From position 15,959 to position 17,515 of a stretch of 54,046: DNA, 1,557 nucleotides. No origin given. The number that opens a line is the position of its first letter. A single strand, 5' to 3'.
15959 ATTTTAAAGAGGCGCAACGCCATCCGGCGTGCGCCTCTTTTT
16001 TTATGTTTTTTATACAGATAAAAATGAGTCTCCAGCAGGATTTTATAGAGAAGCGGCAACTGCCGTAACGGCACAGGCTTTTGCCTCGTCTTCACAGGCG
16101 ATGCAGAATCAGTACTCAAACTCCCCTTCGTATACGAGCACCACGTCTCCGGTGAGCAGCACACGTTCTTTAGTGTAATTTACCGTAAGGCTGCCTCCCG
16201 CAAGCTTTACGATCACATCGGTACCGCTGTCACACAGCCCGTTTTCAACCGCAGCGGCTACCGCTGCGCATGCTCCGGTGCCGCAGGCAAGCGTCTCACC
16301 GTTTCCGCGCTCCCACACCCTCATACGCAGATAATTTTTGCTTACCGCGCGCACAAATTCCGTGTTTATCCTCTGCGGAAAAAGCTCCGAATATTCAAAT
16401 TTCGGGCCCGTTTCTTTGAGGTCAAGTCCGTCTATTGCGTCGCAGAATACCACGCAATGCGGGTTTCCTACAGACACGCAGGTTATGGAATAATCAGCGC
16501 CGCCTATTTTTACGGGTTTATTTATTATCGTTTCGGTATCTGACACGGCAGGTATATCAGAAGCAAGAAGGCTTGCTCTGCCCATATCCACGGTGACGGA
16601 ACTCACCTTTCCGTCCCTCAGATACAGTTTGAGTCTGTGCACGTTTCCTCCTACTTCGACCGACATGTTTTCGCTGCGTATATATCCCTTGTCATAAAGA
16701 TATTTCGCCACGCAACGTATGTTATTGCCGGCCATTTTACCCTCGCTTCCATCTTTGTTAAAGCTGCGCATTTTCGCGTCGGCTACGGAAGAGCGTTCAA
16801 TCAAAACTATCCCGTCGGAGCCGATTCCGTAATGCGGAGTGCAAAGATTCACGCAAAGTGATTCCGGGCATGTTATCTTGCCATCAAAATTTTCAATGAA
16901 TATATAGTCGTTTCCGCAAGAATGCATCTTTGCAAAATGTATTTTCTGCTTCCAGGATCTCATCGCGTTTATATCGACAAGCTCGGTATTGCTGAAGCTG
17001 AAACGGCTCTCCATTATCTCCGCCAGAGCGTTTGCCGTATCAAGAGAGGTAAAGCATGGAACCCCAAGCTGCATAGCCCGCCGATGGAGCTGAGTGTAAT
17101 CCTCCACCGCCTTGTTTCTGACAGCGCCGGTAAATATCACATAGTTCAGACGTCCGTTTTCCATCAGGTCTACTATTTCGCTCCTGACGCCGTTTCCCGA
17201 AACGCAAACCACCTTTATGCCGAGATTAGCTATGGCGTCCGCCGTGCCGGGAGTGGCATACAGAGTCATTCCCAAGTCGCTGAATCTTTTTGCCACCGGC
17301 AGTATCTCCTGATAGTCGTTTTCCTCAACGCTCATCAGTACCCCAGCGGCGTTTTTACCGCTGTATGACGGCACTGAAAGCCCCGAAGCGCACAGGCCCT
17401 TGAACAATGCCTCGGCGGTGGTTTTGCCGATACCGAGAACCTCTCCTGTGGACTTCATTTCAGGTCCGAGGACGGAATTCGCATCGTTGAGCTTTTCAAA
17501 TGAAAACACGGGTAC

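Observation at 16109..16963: carB is fused in frame to a DapF-like domain whose first catalytic cysteine is replaced by alanine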

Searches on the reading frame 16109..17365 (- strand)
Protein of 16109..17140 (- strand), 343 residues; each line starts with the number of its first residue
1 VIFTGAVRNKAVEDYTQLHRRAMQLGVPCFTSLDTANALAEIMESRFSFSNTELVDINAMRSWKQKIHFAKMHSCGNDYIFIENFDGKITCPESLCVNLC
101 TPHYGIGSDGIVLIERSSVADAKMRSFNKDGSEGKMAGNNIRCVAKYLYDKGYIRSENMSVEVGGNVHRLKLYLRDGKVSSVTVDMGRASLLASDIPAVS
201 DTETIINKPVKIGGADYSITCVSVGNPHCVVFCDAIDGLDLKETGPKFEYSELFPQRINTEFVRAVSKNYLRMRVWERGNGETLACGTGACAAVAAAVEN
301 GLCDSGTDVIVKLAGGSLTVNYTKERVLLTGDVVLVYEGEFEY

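Call 6: search_protein_families(library=ncbifam, proteins=[window:16109-16963:-])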
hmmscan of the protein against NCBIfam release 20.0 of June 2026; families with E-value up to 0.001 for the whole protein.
window:16109-16963:- (284 aa): 2 families
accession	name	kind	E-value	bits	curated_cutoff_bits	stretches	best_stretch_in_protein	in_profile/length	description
TIGR00652.1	DapF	equivalog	4.5e-81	272.2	114.65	1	8-282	1-268/270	diaminopimelate epimerase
NF038284.1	bifunc_DapF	exception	3.8e-31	108.3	350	1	32-274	28-254/254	bifunctional diaminopimelate epimerase/glutamate racemase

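Call 7: find_homologous_proteins(query=window:16109-16963:-, max_evalue=1e-20)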
Query window:16109-16963:- (284 aa): 8000 proteins with E <= 1e-20 among 8000 candidates; the best 120 are listed.
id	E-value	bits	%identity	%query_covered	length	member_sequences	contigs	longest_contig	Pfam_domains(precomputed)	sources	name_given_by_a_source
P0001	4.5e-148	510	74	100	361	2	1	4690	PF01678.25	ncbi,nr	ncbi:MAG: diaminopimelate epimerase, partial [Clostridia bacterium]|nr:diaminopimelate epimerase [Cl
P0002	1.9e-146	505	75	100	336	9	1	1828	PF01678.25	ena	-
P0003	3.1e-146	504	75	100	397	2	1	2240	PF02142.28,PF01678.25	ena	-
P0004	5.4e-145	500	75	100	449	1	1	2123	PF02142.28,PF01678.25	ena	-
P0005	2.6e-144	498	75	100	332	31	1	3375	PF01678.25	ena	-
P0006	1.0e-143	496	72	100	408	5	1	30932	PF02142.28,PF01678.25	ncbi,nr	ncbi:MAG: diaminopimelate epimerase, partial [Clostridia bacterium]|nr:diaminopimelate epimerase [Cl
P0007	1.9e-143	495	71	100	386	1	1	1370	PF02142.28,PF01678.25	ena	-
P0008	1.4e-142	492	73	100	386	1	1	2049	PF02142.28,PF01678.25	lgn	-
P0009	2.1e-142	492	74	100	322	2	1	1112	PF01678.25,PF05544.17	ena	-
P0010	5.4e-142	490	71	100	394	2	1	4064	PF02142.28,PF01678.25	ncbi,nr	ncbi:MAG: diaminopimelate epimerase, partial [Oscillospiraceae bacterium]|nr:diaminopimelate epimera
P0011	8.5e-142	490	73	100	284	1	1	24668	PF01678.25,PF05544.17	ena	-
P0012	7.9e-141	486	71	100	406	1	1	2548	PF02142.28,PF01678.25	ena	-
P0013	2.8e-140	485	72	100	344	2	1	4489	PF01678.25,PF05544.17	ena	-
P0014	2.3e-139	482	71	100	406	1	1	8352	PF02142.28,PF01678.25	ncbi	-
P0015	1.0e-138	479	73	100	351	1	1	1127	PF01678.25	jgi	jgi:carbamoyl-phosphate synthase large subunit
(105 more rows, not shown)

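Call 13: find_related_loci(query=window:16109-17140:-, collection=genome_contigs, flank=10000)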
Query window:16109-17140:- (343 aa) in genome_contigs; peptide patterns used: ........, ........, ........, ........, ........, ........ (x = any residue, [..] = any of these).
299 stretches matched a pattern; 176 encode a relative of the query (tblastn E <= 1e-3); the best 80 are kept; 80 distinct loci.
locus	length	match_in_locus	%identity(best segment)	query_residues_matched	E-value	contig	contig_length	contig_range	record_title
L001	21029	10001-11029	78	1-343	0e+0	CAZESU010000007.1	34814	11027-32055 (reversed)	MAG TPA_asm: uncultured Oscillospiraceae bacterium isolate SRP222994_co1_99 genome assembly, contig: NODE_2216_length_34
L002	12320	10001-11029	73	1-343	8e-180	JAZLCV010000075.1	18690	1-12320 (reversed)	MAG: Eubacteriales bacterium isolate T1900045044_TC20190037.MAGScoT_cleanbin_000030 SGB_4494_k141_1204933, whole genome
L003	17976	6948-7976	75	1-343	1e-179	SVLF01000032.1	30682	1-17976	MAG: Oscillospiraceae bacterium isolate SIG480 NODE_7367_length_30682_cov_1.274947, whole genome shotgun sequence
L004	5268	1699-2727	75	1-343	0e+0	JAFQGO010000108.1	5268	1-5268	MAG: Oscillospiraceae bacterium isolate RGIG1800 Goat_Cecum-4__c359869, whole genome shotgun sequence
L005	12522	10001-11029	75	1-343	3e-179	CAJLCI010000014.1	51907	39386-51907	MAG TPA_asm: uncultured Clostridiales bacterium isolate SRR5519168-bin.19 genome assembly, contig: NODE_446_length_51907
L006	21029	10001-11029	75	1-343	4e-179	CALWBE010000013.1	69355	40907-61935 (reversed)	MAG: uncultured Clostridia bacterium isolate E08__bin290 genome assembly, contig: E08__k127_4483042, whole genome shotgu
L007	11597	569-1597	73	1-343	6e-179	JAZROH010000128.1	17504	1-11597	MAG: Clostridia bacterium isolate T1900045393_YK20190083.MAGScoT_cleanbin_000003 SGB_6944_k141_2507582, whole genome sho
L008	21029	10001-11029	75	1-343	8e-178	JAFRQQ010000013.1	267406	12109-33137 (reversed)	MAG: Clostridia bacterium isolate RGIG2712 Goat_Omasum-4__c273532, whole genome shotgun sequence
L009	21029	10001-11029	74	1-343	3e-177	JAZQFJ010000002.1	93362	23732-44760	MAG: Eubacteriales bacterium isolate T1900044633_TS20190099.MAGScoT_cleanbin_000012 SGB_1084_k141_75716, whole genome sh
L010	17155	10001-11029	71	1-343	2e-176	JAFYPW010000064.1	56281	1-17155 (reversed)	MAG: Oscillospiraceae bacterium isolate RGIG7313 Water_buffalos_Cecum-4__c644911, whole genome shotgun sequence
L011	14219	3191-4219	73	1-343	2e-176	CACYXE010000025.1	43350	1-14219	MAG: Ruminococcaceae bacterium isolate RUG12358 genome assembly, contig: RUG12358_asm_25, whole genome shotgun sequence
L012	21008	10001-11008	76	1-336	1e-176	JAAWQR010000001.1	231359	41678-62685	MAG: Clostridiales bacterium isolate ABMPRH_105_1 SL341404_scaffold_26, whole genome shotgun sequence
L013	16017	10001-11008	73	1-336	7e-176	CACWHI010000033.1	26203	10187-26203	MAG: uncultured Clostridiales bacterium isolate RUG10580 genome assembly, contig: RUG10580_asm_33, whole genome shotgun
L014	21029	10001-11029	74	1-343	1e-175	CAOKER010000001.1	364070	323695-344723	MAG TPA_asm: uncultured Eubacteriales bacterium isolate SRR17622767_bin.71_metawrap_v1.3_MAG genome assembly, contig: NO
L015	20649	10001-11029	74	1-343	5e-175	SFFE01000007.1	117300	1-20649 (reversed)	MAG: Clostridiales bacterium isolate W0P39.002 Contig164, whole genome shotgun sequence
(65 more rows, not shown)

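Call 15: search_protein_representatives(protein=window:16109-16963:-)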
Query: 284 residues. Proteins with E-value up to 0.001 (for the whole library): 21259; up to 1e-10: 13340; up to 1e-30: 2985. The best 150 are listed.
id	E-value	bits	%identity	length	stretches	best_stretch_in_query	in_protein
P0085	7.7e-114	396.1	62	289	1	2-284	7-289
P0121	2.3e-97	342.0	53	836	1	1-283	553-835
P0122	5.9e-95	334.1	53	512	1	2-284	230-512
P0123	7.9e-93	327.2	50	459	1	1-282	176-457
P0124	9.9e-92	323.6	53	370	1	5-283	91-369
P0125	1.9e-91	322.6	53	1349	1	1-283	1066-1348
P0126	4.5e-90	318.1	63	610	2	1-132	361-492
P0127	9.6e-82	290.8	57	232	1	54-281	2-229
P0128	2.8e-81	289.3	48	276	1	9-283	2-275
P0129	9.6e-81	287.5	51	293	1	8-282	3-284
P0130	2.8e-80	286.0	48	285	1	5-283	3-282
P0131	2.3e-78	279.7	48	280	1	7-283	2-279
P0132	8.5e-78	277.9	57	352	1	13-222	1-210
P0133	2.6e-77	276.3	63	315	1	1-192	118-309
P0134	4.7e-77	275.4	53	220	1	6-224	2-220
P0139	6.9e-74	265.0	48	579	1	1-282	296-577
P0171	1.3e-67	244.5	44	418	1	2-283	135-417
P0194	7.1e-65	235.5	46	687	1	7-283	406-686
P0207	2.9e-63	230.2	45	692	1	7-282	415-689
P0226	5.5e-62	226.0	44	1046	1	1-283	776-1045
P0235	1.2e-61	224.9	50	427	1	7-281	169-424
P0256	1.4e-60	221.3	39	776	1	7-283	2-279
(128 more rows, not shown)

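Call 23: search_solved_structures(query=window:16109-16963:-, show_alignments=2)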
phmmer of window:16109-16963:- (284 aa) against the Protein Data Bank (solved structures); distinct sequences matched with E-value up to 0.001: 17.
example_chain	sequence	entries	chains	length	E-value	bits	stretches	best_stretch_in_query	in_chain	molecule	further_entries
2otn_A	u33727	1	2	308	8.6e-66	225.3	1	7-284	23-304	Diaminopimelate epimerase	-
9mro_A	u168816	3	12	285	9.8e-65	221.8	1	8-282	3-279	Diaminopimelate epimerase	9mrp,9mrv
3ejx_A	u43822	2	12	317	1.2e-58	201.9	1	8-280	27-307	Diaminopimelate epimerase, chloroplastic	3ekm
5ha4_A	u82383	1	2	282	2.2e-47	164.9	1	8-282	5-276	Diaminopimelate epimerase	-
8qzy_A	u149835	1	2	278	3.5e-46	161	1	8-282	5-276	Diaminopimelate epimerase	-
2q9h_A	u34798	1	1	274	6.7e-44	153.5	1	9-280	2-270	Diaminopimelate epimerase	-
1bwz_A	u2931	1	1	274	7.1e-44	153.4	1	9-280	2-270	PROTEIN (DIAMINOPIMELATE EPIMERASE)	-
1gqz_A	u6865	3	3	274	9.2e-44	153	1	9-280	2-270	DIAMINOPIMELATE EPIMERASE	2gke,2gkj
6d13_A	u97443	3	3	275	4.5e-43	150.8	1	8-280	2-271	Diaminopimelate epimerase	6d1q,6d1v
5ygu_A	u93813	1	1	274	6e-43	150.4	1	9-280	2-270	Diaminopimelate epimerase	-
4ijz_A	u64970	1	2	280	6.4e-43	150.3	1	9-280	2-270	Diaminopimelate epimerase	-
2q9j_A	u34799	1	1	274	2.3e-42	148.5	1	9-280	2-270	Diaminopimelate epimerase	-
6vck_A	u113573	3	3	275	3.8e-42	147.7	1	8-280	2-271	Diaminopimelate epimerase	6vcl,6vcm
4ik0_A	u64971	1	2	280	7.6e-42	146.8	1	9-280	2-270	Diaminopimelate epimerase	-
7vdy_A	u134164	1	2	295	3.6e-35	124.8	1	8-282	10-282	O-ureido-serine racemase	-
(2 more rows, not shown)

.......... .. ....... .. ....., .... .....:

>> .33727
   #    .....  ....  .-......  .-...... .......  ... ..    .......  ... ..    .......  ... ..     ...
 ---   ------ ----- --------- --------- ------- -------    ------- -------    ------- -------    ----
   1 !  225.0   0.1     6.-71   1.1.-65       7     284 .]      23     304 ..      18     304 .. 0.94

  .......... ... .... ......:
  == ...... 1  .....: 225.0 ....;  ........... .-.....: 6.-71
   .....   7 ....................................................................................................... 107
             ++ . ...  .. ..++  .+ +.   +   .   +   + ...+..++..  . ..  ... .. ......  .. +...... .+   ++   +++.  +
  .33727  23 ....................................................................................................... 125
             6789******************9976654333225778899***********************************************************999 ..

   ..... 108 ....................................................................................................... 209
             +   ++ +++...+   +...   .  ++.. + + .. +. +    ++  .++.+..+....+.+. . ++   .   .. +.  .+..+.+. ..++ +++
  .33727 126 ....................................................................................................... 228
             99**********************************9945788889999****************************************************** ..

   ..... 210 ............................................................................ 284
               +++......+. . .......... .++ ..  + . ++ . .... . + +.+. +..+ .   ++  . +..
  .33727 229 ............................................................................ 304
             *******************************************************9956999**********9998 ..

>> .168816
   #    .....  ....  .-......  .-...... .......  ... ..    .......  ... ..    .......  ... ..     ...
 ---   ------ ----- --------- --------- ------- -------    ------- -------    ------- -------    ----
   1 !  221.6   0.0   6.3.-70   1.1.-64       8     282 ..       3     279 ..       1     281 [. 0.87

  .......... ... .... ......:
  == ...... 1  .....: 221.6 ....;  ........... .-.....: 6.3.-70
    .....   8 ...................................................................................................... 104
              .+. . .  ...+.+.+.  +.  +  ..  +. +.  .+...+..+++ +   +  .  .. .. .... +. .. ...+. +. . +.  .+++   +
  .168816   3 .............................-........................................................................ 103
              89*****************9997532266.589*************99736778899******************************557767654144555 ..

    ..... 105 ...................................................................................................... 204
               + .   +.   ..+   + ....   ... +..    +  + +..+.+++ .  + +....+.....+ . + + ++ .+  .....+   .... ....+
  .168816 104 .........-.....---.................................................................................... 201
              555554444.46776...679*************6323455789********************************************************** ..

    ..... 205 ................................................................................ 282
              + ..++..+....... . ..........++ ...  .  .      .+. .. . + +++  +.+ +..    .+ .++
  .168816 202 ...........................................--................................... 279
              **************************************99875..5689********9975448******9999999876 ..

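Call 24: search_protein_families(library=pfam, proteins=[P0125, P0121, P0226, P0122, P0139, P0194, P0207, P0256, P0171, P0235])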
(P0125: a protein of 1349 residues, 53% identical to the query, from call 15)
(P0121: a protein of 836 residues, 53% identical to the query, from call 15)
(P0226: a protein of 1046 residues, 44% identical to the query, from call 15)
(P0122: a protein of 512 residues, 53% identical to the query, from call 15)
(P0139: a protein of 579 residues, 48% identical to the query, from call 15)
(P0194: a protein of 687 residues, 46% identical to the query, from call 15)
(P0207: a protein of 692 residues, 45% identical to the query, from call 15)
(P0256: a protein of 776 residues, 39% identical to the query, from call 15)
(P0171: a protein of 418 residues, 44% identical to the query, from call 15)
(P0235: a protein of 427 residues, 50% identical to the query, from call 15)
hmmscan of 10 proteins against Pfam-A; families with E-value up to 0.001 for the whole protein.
P0125 (1349 aa): 12 families
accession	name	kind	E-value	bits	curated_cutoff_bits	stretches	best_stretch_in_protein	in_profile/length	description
PF02786.22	CPSase_L_D2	-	3.5e-115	383.3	19.8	2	128-333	1-210/211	Carbamoyl-phosphate synthase L chain, ATP binding domain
PF25596.1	CPSase_L_D1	-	2.1e-96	318.3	27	2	7-125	2-118/118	Carbamoyl phosphate synthase preATP-grasp domain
PF01678.24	DAP_epimerase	-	3.5e-60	201.9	34.7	2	1227-1341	2-120/121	Diaminopimelate epimerase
PF02787.25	CPSase_L_D3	-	1.2e-23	83.3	26.6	1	425-498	4-79/80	Carbamoyl-phosphate synthetase large chain, oligomerisation domain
PF02142.27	MGS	-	5.1e-19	68.6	24.1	1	950-1037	1-94/94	MGS-like domain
PF07478.18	Dala_Dala_lig_C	-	6.7e-15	55.6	24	2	154-301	27-174/204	D-ala D-ala ligase C-terminus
PF02222.28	ATP-grasp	-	2.6e-11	43.9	27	2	674-838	2-163/179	ATP-grasp domain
PF15632.11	ATPgrasp_Ter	-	4.6e-11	43.1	29.1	1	741-864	3-111/131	ATP-grasp in the biosynthetic pathway with Ter operon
PF02655.19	ATP-grasp_3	-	5.3e-10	40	23.2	1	675-838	11-157/160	ATP-grasp domain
PF01071.24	GARS_A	-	6.2e-09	36.4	27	1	673-837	8-188/194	Phosphoribosylglycinamide synthetase, ATP-grasp (A) domain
PF05544.16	Pro_racemase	-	1.7e-06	27.8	27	1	1117-1226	56-170/325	Proline racemase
PF13549.11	ATP-grasp_5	-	6.8e-05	22.8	27.6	0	134-171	17-57/221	ATP-grasp domain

P0121 (836 aa): 11 families
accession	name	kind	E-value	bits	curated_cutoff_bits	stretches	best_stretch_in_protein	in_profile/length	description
PF01678.24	DAP_epimerase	-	7.4e-64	213.7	34.7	2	714-829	2-121/121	Diaminopimelate epimerase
PF25596.1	CPSase_L_D1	-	2e-47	160.3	27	1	42-153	2-117/118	Carbamoyl phosphate synthase preATP-grasp domain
PF02786.22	CPSase_L_D2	-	3e-35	122.1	19.8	1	157-357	1-209/211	Carbamoyl-phosphate synthase L chain, ATP binding domain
PF02142.27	MGS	-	8.6e-18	64.7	24.1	1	436-524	1-94/94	MGS-like domain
PF15632.11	ATPgrasp_Ter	-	4.6e-08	33.3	29.1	1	231-354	3-111/131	ATP-grasp in the biosynthetic pathway with Ter operon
PF02655.19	ATP-grasp_3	-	9.2e-08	32.8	23.2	1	165-328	11-157/160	ATP-grasp domain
PF07478.18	Dala_Dala_lig_C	-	5.7e-07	29.7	24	1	180-326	24-174/204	D-ala D-ala ligase C-terminus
PF01071.24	GARS_A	-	7.9e-07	29.5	27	1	164-297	9-153/194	Phosphoribosylglycinamide synthetase, ATP-grasp (A) domain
PF02222.28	ATP-grasp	-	9.9e-07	29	27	1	164-328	2-163/179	ATP-grasp domain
PF02567.21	PhzC-PhzF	-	1.2e-05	25.4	27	1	606-831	43-280/281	Phenazine biosynthesis-like protein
PF05544.16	Pro_racemase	-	2.7e-05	23.9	27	1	604-700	56-157/325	Proline racemase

P0226 (1046 aa): 5 families
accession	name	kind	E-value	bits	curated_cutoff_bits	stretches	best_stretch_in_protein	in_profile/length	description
PF01678.24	DAP_epimerase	-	1.6e-49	167.4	34.7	2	924-1034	2-116/121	Diaminopimelate epimerase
PF25596.1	CPSase_L_D1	-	7.7e-39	132.6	27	2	16-113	19-114/118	Carbamoyl phosphate synthase preATP-grasp domain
PF02786.22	CPSase_L_D2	-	9.7e-23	81.2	19.8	1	126-247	90-210/211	Carbamoyl-phosphate synthase L chain, ATP binding domain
PF02787.25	CPSase_L_D3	-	4.1e-15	56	26.6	1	320-394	3-78/80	Carbamoyl-phosphate synthetase large chain, oligomerisation domain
PF02016.21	Peptidase_S66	-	0.00091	19.8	25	0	475-551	18-88/121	LD-carboxypeptidase N-terminal domain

P0122 (512 aa): 3 families
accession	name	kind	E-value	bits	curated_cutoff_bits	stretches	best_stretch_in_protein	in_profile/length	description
PF01678.24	DAP_epimerase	-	3.1e-56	189.1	34.7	2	390-504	2-120/121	Diaminopimelate epimerase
PF02729.26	OTCace_N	-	1.4e-36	126.2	29.9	1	7-129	1-129/148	Aspartate/ornithine carbamoyltransferase, carbamoyl-P binding domain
PF02142.27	MGS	-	0.00028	21.4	24.1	1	129-200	16-94/94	MGS-like domain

P0139 (579 aa): 4 families
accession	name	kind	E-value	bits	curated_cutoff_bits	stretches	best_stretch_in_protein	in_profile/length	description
PF01678.24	DAP_epimerase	-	2.9e-52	176.3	34.7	2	458-570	2-119/121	Diaminopimelate epimerase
PF02786.22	CPSase_L_D2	-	2.6e-13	50.4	19.8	1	9-98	119-210/211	Carbamoyl-phosphate synthase L chain, ATP binding domain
PF02142.27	MGS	-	8.6e-12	45.5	24.1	1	181-267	2-94/94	MGS-like domain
PF15632.11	ATPgrasp_Ter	-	1.4e-05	25.3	29.1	1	29-95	47-112/131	ATP-grasp in the biosynthetic pathway with Ter operon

P0194 (687 aa): 3 families
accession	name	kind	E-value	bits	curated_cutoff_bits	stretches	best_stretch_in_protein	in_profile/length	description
PF01678.24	DAP_epimerase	-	2.6e-70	234.5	34.7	2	566-678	2-119/121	Diaminopimelate epimerase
PF02567.21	PhzC-PhzF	-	1.3e-05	25.2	27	1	456-537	47-126/281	Phenazine biosynthesis-like protein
PF05544.16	Pro_racemase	-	0.00019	21.1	27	1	455-529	60-139/325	Proline racemase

P0207 (692 aa): 2 families
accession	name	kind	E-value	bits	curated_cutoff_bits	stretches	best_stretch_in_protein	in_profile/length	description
PF01678.24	DAP_epimerase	-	2e-49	167.1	34.7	2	418-543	1-121/121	Diaminopimelate epimerase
PF02786.22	CPSase_L_D2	-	2.4e-13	50.5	19.8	1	122-226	97-210/211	Carbamoyl-phosphate synthase L chain, ATP binding domain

P0256 (776 aa): 4 families
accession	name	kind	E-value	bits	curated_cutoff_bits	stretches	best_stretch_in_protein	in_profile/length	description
PF01678.24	DAP_epimerase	-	1e-50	171.3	34.7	2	5-125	1-118/121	Diaminopimelate epimerase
PF08245.18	Mur_ligase_M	-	7.5e-49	166.8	24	1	395-598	1-200/200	Mur ligase middle domain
PF02875.26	Mur_ligase_C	-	1.1e-32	113.9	28.4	1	619-746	1-127/127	Mur ligase, glutamate ligase domain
PF01225.30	Mur_ligase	-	3e-05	24.7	21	1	316-381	8-93/95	Mur ligase family, catalytic domain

P0171 (418 aa): 2 families
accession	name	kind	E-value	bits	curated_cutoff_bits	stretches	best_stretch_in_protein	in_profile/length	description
PF01678.24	DAP_epimerase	-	2.1e-49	167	34.7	2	143-264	1-119/121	Diaminopimelate epimerase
PF02142.27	MGS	-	2.3e-17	63.3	24.1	1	18-105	1-94/94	MGS-like domain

P0235 (427 aa): 6 families
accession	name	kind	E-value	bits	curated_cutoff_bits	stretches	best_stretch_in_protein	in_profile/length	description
PF01678.24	DAP_epimerase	-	1.6e-55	186.8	34.7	2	172-292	1-119/121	Diaminopimelate epimerase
PF13420.13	Acetyltransf_4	-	6.5e-23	81.9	24.3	1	3-155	1-154/155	Acetyltransferase (GNAT) domain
PF00583.31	Acetyltransf_1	-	6.7e-13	49.4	20.7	1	36-135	18-116/116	Acetyltransferase (GNAT) family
PF13673.13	Acetyltransf_10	-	5.3e-08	33.3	23.6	1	36-140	19-112/128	Acetyltransferase (GNAT) domain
PF13508.13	Acetyltransf_7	-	6.6e-08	33.3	27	1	51-136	4-83/84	Acetyltransferase (GNAT) domain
PF13302.13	Acetyltransf_3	-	6.7e-07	30.5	25.4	1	2-136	3-138/138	Acetyltransferase (GNAT) domain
